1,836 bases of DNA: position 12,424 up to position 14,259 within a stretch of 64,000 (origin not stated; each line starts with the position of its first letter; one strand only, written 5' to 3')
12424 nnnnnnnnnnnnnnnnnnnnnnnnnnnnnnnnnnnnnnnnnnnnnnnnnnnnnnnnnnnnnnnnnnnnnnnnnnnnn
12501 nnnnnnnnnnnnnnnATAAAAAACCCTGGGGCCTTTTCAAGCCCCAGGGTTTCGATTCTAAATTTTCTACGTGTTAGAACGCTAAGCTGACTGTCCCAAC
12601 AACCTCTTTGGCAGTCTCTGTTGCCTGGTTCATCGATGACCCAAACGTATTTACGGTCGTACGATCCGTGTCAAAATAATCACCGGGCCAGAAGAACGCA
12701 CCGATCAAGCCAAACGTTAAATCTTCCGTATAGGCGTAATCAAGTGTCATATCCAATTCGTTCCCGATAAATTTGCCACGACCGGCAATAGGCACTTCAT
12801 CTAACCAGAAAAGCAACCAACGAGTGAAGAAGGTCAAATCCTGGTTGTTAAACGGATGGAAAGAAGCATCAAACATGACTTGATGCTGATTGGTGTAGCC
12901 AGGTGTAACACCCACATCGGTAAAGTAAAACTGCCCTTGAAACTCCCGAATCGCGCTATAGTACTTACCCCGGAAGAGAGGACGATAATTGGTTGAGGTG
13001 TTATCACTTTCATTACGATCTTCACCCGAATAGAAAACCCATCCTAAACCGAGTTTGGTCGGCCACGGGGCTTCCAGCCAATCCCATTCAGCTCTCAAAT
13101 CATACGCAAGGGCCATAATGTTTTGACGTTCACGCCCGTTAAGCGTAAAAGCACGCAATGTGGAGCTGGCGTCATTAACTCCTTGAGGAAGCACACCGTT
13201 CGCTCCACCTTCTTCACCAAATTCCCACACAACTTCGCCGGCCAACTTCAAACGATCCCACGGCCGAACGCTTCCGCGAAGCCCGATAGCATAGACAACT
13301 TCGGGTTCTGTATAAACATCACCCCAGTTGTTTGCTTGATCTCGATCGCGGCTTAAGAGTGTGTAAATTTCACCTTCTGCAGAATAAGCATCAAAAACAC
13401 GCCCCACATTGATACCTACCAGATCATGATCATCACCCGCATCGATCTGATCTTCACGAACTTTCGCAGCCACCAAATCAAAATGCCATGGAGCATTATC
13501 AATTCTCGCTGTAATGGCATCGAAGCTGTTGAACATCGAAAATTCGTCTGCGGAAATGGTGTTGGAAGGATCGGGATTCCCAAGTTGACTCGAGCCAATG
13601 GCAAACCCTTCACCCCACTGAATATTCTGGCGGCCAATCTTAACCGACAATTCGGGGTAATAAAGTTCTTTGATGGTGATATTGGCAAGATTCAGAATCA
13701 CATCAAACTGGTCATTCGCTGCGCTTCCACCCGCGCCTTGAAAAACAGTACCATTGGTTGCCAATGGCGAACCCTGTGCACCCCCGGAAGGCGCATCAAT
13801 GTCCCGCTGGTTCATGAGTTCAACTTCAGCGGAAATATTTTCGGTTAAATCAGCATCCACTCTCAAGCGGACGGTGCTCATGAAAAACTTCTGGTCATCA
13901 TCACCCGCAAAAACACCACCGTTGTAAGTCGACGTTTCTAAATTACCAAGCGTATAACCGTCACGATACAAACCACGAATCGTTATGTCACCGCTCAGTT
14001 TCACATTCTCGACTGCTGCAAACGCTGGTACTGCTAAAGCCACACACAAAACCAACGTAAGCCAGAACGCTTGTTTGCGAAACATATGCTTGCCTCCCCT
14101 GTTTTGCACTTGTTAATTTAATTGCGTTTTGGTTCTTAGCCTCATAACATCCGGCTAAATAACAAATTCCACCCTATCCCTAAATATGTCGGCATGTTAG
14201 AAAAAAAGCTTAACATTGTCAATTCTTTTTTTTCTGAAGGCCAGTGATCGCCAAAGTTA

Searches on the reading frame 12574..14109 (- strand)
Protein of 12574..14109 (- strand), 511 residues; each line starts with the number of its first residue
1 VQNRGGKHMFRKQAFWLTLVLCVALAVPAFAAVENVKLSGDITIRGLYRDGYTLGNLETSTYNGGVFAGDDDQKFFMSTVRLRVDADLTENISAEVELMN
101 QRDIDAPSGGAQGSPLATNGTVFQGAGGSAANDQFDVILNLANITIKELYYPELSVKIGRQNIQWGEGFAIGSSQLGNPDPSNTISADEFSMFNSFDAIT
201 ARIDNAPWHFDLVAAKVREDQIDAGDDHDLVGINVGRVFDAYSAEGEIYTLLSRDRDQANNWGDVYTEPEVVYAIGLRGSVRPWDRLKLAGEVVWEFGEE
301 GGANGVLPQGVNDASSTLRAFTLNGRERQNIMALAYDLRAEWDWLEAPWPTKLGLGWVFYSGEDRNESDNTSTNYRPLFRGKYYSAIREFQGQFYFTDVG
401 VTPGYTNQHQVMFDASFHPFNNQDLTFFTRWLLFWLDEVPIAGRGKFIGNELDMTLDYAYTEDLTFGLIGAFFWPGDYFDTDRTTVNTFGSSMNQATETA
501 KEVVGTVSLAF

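Call 3: search_protein_families(library=pfam, proteins=[window:12574-14109:-], max_evalue=0.1)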
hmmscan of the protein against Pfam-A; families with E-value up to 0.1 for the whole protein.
window:12574-14109:- (511 aa): 1 family
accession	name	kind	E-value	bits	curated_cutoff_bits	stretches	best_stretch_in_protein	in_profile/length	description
PF13372.12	Alginate_exp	-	9.9e-15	54.7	25.2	1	71-482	27-384/395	Alginate export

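Call 4: search_protein_families(library=ncbifam, proteins=[window:12574-14109:-], max_evalue=0.1)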
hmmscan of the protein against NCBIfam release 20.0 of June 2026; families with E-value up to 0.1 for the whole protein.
window:12574-14109:- (511 aa): 1 family
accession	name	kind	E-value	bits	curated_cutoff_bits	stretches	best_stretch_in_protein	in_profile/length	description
NF033652.1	LbtU_sider_porin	subfamily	0.042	13.3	90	1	55-162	7-85/327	LbtU family siderophore porin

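Call 13: find_related_loci(query=window:12574-14085:-, collection=genome_contigs, flank=10000)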
Query window:12574-14085:- (503 aa) in genome_contigs; peptide patterns used: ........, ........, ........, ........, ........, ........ (x = any residue, [..] = any of these).
16 stretches matched a pattern; 2 encode a relative of the query (tblastn E <= 1e-3); 2 distinct loci.
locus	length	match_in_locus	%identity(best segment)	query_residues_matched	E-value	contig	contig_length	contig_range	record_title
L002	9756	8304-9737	53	21-503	2e-168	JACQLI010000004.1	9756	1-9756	MAG: Candidatus Omnitrophota bacterium isolate NC_groundwater_1199_Ag_S-0.1um_47_39 S_p1_S3_coassembly_k141_160586, whol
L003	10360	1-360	58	384-503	3e-44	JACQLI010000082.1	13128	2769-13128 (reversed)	MAG: Candidatus Omnitrophota bacterium isolate NC_groundwater_1199_Ag_S-0.1um_47_39 S_p1_S3_coassembly_k141_2393462, who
